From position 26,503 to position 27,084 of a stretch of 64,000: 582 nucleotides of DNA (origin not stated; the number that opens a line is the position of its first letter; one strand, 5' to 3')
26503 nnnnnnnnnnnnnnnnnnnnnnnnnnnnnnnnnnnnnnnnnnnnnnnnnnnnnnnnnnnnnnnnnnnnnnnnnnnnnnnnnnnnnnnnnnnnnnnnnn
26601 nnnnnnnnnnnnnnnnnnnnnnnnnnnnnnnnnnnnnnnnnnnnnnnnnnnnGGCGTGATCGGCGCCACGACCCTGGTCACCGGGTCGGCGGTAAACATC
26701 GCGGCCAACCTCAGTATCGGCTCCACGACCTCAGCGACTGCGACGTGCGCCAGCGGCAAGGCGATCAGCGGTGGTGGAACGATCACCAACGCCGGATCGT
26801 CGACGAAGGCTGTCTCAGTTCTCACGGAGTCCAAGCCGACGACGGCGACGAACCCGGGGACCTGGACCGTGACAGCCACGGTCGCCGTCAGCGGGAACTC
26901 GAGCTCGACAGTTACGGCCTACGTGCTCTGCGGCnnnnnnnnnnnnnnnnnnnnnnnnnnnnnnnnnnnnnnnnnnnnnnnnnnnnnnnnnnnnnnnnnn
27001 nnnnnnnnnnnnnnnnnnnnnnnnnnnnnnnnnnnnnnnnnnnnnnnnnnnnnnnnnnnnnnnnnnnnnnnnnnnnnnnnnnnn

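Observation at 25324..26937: Secreted collagen-like protein with 115 uninterrupted, almost proline-free Gly-Ala-X triplets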

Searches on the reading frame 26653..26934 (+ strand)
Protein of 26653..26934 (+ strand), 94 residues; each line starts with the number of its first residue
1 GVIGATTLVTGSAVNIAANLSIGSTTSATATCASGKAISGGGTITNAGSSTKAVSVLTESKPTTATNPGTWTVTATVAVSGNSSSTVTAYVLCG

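Call 5: search_protein_families(library=pfam, proteins=[window:26671-26934:+], max_evalue=1)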
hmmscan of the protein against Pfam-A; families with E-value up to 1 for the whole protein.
window:26671-26934:+ (88 aa): 1 family
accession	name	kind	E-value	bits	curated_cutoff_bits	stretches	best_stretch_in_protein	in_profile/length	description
PF24409.1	wHTH-PRTase_assc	-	0.27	11.7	27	1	9-44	18-53/83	wHTH-PRTase associated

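Call 6: search_protein_families(library=ncbifam, proteins=[window:26671-26934:+], max_evalue=1)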
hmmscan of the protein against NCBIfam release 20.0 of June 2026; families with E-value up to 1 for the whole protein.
window:26671-26934:+ (88 aa): 0 families

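Call 7: find_homologous_proteins(query=window:26653-26934:+, max_evalue=0.01)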
Query seq(94 aa): 14 candidates shared short words with the query, none scored E <= 0.01.

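Call 23: search_protein_representatives(protein=window:26653-26934:+)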
Query: 94 residues. Proteins with E-value up to 0.001 (for the whole library): 40; up to 1e-10: 4; up to 1e-30: 0. The best 40 are listed.
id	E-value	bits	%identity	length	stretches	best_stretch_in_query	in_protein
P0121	1.7e-16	76.2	57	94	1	2-94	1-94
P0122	5.7e-15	71.3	57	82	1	9-94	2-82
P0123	3.9e-13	65.5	53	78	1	19-94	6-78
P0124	1.1e-12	64.1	55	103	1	2-93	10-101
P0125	2.7e-08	50.1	50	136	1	24-94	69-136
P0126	4.2e-08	49.5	35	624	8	7-90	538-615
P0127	4.3e-07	46.3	44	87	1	7-93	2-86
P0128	1.4e-06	44.7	44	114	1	9-94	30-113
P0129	2.0e-06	44.2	48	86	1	10-94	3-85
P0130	2.0e-06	44.1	41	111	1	1-93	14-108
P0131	4.8e-06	43.0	42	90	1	7-93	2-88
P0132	7.2e-06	42.4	45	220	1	11-93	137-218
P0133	1.4e-05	41.5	47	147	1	5-93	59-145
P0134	1.6e-05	41.3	63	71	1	54-94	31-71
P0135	2.1e-05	40.9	42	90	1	18-94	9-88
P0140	4.8e-05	39.8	50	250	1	6-93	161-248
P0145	1.5e-04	38.2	41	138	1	2-93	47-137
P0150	3.9e-04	36.9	38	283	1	1-94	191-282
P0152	4.9e-04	36.6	37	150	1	7-93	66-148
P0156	7.1e-04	36.0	30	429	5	19-94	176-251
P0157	7.7e-04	35.9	40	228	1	3-93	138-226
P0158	8.3e-04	35.8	46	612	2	22-93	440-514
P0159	8.7e-04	35.8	30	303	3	25-93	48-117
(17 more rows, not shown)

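Call 25: search_protein_families(library=pfam, proteins=[P0140, P0150, P0156, P0157, P0158, P0159, P0152, P0121, P0145], max_evalue=0.1)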
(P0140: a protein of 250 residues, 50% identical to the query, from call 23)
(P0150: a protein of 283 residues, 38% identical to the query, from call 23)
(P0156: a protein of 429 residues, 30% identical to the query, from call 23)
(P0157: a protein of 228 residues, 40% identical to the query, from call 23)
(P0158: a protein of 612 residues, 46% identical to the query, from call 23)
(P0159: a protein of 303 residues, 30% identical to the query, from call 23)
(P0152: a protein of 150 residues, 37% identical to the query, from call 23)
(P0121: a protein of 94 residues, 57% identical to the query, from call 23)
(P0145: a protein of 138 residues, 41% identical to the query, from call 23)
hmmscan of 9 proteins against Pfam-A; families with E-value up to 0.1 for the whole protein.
P0140 (250 aa): 1 family
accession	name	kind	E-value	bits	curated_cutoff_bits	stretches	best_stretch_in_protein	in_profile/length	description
PF01391.23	Collagen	-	2e-15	56.7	27.2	2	70-128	1-59/60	Collagen triple helix repeat (20 copies)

P0150 (283 aa): 2 families
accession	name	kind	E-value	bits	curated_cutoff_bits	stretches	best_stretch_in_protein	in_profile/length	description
PF01391.23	Collagen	-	1.2e-13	51.1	27.2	2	107-160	4-57/60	Collagen triple helix repeat (20 copies)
PF00395.25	SLH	-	0.00036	20.9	20.8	1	32-76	1-44/44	S-layer homology domain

P0156 (429 aa): 0 families

P0157 (228 aa): 2 families
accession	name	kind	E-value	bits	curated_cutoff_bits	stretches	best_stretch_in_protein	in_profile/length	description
PF01391.23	Collagen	-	1.7e-07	31.4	27.2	1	61-102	9-50/60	Collagen triple helix repeat (20 copies)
PF23657.1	DUF7151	-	0.011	16.2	27.2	1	104-122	4-22/46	Domain of unknown function (DUF7151)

P0158 (612 aa): 6 families
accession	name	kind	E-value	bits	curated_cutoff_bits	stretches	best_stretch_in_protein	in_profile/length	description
PF13360.13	PQQ_2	-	4.6e-33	115.2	27.6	3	228-299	28-99/233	Outer membrane protein assembly factor BamB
PF13570.13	Beta-prop_ACSF4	-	8.1e-29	101.5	133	1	203-433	71-300/329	Beta-alanine-activating enzyme, beta-propeller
PF01011.28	PQQ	-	4.2e-09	36.1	26.7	1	266-346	50-147/595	Glucose/ethanol/alcohol dehydrogenase, beta-propeller domain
PF23518.1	WW_2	-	0.00079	19.4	27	0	321-334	18-31/36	WW domain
PF16819.11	DUF5074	-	0.0019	17.7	27.2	0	312-366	152-197/353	Domain of unknown function (DUF5074)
PF25292.1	Beta-prop_CGLA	-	0.0021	18.1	26.8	0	312-342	43-72/316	Lambda-carrageenase beta-propeller domain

P0159 (303 aa): 0 families

P0152 (150 aa): 0 families

P0121 (94 aa): 0 families

P0145 (138 aa): 0 families

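Call 34: predict_structure(alignment_id=A1)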
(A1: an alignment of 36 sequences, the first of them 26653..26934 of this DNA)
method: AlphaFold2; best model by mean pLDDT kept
length: 94 residues; sequences in the alignment: 36
mean_pLDDT: 93.8   pTM: 0.83
mean pLDDT of the five models: 93.8, 92.8, 92.7, 92.5, 91.5
residues with pLDDT >= 90: 80; 70-90: 11; 50-70: 3; < 50: 0
segments of 3 or more residues with pLDDT < 50: none
pLDDT, mean of each block of 10 residues (from residue 1): 82 97 98 96 90 92 94 98 96 96
secondary structure, 60 per line:
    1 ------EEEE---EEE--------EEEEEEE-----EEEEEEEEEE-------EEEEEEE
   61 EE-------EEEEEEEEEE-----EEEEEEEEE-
elements in order: E7-10 E14-16 E25-31 E37-46 E54-62 E70-79 E85-93

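Call 36: find_encoding_contigs(protein=P0140, flank=8000, max_places=4)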
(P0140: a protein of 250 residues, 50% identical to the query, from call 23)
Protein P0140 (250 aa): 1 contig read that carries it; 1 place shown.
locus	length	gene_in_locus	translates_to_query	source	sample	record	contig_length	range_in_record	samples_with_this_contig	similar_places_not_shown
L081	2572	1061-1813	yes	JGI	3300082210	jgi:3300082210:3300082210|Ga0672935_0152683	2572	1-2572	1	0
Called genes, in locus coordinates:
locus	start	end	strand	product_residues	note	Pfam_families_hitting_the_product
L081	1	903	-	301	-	?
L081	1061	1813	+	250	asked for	PF01391:Collagen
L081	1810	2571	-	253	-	?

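Call 50: search_solved_structures(query=A1, max_evalue=1)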
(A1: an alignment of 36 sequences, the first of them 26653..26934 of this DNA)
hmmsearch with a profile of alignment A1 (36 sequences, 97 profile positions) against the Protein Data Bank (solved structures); distinct sequences matched with E-value up to 1: 1.
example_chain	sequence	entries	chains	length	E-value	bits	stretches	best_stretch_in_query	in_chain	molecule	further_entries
1rkx_A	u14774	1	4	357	0.74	13.4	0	15-68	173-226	CDP-glucose-4,6-dehydratase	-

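Call 51: search_protein_families(library=phrogs, proteins=[window:26653-26934:+], max_evalue=0.01)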
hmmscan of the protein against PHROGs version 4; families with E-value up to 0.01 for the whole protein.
window:26653-26934:+ (94 aa): 0 families

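Call 59: fold_search(model_id=the predicted structure, library=viral)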
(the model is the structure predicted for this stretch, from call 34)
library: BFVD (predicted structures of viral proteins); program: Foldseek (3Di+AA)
matches with E <= 10: 431; with E <= 0.001: 0
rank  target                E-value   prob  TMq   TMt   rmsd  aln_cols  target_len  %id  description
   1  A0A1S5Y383            4.2e-02  0.93  0.40  0.42   5.7        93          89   20  Uncharacterized protein [uncultured archaeal virus]
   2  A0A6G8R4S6            5.5e-02  0.87  0.41  0.33   6.3        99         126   10  (no name in the UniProt tables at hand)
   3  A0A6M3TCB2            6.1e-02  0.97  0.50  0.13   4.8        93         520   16  Putative lyase superfamily protein [Pseudomonas phage MR4]
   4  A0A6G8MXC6            7.6e-02  0.97  0.51  0.51   4.4        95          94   12  Uncharacterized protein [Cedratvirus kamchatka]
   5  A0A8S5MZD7            8.4e-02  0.69  0.38  0.35   6.4       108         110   22  Uncharacterized protein [Myoviridae sp. ctNDZ29]
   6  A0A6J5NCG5            9.4e-02  0.98  0.58  0.41   4.0        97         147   18  Uncharacterized protein [uncultured Caudovirales phage]
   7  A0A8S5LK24            9.9e-02  0.97  0.55  0.49   4.6       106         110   17  Uncharacterized protein [Siphoviridae sp. ct3o911]
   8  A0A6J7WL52            1.2e-01  0.77  0.42  0.29   5.3        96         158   17  Uncharacterized protein [uncultured Caudovirales phage]
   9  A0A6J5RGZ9            1.3e-01  0.93  0.51  0.36   4.6        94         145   11  Uncharacterized protein [uncultured Caudovirales phage]
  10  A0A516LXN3            1.4e-01  0.97  0.54  0.11   4.8        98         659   11  (no name in the UniProt tables at hand)
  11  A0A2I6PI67            1.5e-01  0.97  0.55  0.16   3.8        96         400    5  Baseplate wedge subunit and tail pin protein [Pseudomonas phage PMBT14]
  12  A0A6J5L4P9            1.5e-01  0.77  0.43  0.39   6.3        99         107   10  Uncharacterized protein [uncultured Caudovirales phage]
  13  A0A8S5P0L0            1.8e-01  0.89  0.54  0.43   5.2       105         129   17  Tail fiber protein [Siphoviridae sp. ctg2r17]
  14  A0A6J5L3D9            1.9e-01  0.84  0.48  0.20   5.0        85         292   16  Uncharacterized protein [uncultured Caudovirales phage]
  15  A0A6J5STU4            2.0e-01  0.85  0.49  0.19   4.3        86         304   16  Uncharacterized protein [uncultured Caudovirales phage]
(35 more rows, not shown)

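Call 61: fold_search(model_id=the predicted structure, library=pdb)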
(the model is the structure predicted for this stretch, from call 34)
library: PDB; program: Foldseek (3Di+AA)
matches with E <= 10: 108; with E <= 0.001: 0
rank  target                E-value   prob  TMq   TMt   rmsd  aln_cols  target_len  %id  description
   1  4ru5_A                3.8e-01  0.75  0.48  0.11   4.3       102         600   12  Crystal Structure of the Pseudomonas phage phi297 tailspike gp61 (released 2015-11-18)
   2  4ru5_C                5.8e-01  0.60  0.48  0.11   4.5       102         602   12  Crystal Structure of the Pseudomonas phage phi297 tailspike gp61 (released 2015-11-18)
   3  6cxb                  1.1e+00  0.23  0.40  0.33   5.8        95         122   16  Structure of N-truncated R1-type pyocin tail fiber at 1.7 angstrom resolution (released 2019-02-20)
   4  4exk_A                1.1e+00  0.44  0.51  0.13   5.9        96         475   12  A chimera protein containing MBP fused to the C-terminal domain of the uncharacterized protein STM14_2015 from Salmone (released 2012-08-08)
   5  6kwo_A                1.2e+00  0.23  0.38  0.18   5.7        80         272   16  Crystal structure of pSLA-1*1301 complex with mutant epitope ESDTVGWSW (released 2020-09-09)
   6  4ra0_C                1.5e+00  0.06  0.22  0.13   7.1        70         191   17  An engineered Axl 'decoy receptor' effectively silences the Gas6-Axl signaling axis (released 2014-09-24)
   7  6kwn_A                1.5e+00  0.16  0.36  0.17   6.0        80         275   15  Crystal structure of pSLA-1*1301(F99Y) complex with S-OIV-derived epitope NSDTVGWSW (released 2020-09-09)
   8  2w94_A                1.6e+00  0.25  0.46  0.23   5.4        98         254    9  Native structure of the Discoidin I from Dictyostelium discoideum at 1.8 angstrom resolution (released 2010-03-31)
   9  2wn2_B                2.1e+00  0.23  0.46  0.24   5.4        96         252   10  Structure of the discoidin I from Dictyostelium discoideum in complex with galactose beta 1-3 galNAc at 1.8 A resoluti (released 2010-05-26)
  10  2vm9                  2.3e+00  0.18  0.44  0.22   5.9        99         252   13  Native structure of the recombinant discoidin II of Dictyostelium discoideum at 1.75 angstrom (released 2008-07-01)
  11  3ft2_A                2.4e+00  0.15  0.41  0.19   5.5        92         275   16  Crystal Structure of a citrulline peptide variant of the minor histocompatibility peptide HA-1 in complex with HLA-A2 (released 2009-04-28)
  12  3wmp_A                2.5e+00  0.16  0.46  0.46   5.8       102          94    6  Crystal structure of SLL-2 (released 2015-01-14)
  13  1itb_B                2.5e+00  0.06  0.27  0.12   7.2        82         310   10  TYPE-1 INTERLEUKIN-1 RECEPTOR COMPLEXED WITH INTERLEUKIN-1 BETA (released 1998-02-04)
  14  9ifr                  2.5e+00  0.04  0.25  0.21  15.7       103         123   18  CLIPPER domain from the Gram-negative fibrillar adhesin "B9T28_05395 (released 2025-11-26)
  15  7n5p_A                2.7e+00  0.13  0.38  0.18   5.7        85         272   20  6218 TCR in complex with H2-Db PA224-233 with a cysteine mutant (released 2022-07-20)
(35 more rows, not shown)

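Call 73: search_protein_families(library=pfam, proteins=[L081:1-903:-, L081:1813-2571:-], max_evalue=0.001)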
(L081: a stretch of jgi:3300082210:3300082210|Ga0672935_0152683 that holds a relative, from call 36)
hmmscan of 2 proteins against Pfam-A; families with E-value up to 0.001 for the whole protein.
L081:1-903:- (301 aa): 3 families
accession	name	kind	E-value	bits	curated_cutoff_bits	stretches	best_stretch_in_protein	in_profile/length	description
PF00005.33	ABC_tran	-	4.9e-21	76.2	25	1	20-189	2-137/137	ABC transporter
PF12848.13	ABC_tran_Xtn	-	2e-13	50.7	25.9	1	228-299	1-72/85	ABC transporter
PF13304.12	AAA_21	-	1.5e-05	25.7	27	0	34-50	4-20/304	AAA domain, putative AbiEii toxin, Type IV TA system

L081:1813-2571:- (253 aa): 3 families
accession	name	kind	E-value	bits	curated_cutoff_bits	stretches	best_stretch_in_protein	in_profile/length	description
PF02780.25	Transketolase_C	-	6e-32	110.6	25.9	1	119-236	4-124/124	Transketolase, C-terminal domain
PF02779.29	Transket_pyr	-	1.2e-20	74.3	27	1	6-101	74-172/174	Transketolase, pyrimidine binding domain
PF22613.1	Transketolase_C_1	-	8.9e-06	26.3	27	1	118-166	4-53/113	Transketolase-like TK C-terminal domain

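Call 79: find_encoding_contigs(protein=P0121, flank=6000, max_places=4)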
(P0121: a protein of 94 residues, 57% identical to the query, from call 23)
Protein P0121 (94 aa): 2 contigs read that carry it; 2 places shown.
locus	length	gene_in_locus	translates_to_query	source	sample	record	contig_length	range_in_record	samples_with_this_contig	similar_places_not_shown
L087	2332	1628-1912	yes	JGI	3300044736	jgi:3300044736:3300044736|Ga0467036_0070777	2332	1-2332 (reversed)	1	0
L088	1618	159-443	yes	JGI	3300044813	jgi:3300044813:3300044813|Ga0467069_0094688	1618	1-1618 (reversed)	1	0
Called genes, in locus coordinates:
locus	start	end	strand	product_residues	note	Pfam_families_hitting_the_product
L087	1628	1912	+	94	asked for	-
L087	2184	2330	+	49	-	?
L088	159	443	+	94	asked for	-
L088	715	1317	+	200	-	PF13428:TPR_14 (faint), PF14559:TPR_19 (faint), PF13432:TPR_16 (faint), PF13414:TPR_11 (faint), PF13431:TPR_17 (faint)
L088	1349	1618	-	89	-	?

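Call 80: find_encoding_contigs(protein=P0150, flank=6000, max_places=3)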
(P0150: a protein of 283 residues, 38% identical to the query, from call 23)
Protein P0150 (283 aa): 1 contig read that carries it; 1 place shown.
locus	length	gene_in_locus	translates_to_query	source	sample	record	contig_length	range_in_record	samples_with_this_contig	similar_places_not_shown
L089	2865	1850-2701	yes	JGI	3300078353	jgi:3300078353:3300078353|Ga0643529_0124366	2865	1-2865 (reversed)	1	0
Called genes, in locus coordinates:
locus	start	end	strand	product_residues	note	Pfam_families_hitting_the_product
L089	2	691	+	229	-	?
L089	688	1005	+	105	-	PF02151:UVR (weak)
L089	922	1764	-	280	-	-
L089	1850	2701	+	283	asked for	PF01391:Collagen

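Call 89: search_dna_similar(query=window:26653-26934:+, collection=plasmids, mode=protein, max_evalue=0.01, max_rows=10)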
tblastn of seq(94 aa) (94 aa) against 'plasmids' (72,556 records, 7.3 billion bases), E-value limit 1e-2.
No match.

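Call 90: search_dna_similar(query=window:26653-26934:+, collection=phages, mode=protein, max_evalue=0.01, max_rows=10)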
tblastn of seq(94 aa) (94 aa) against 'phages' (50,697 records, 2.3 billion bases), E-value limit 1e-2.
No match.
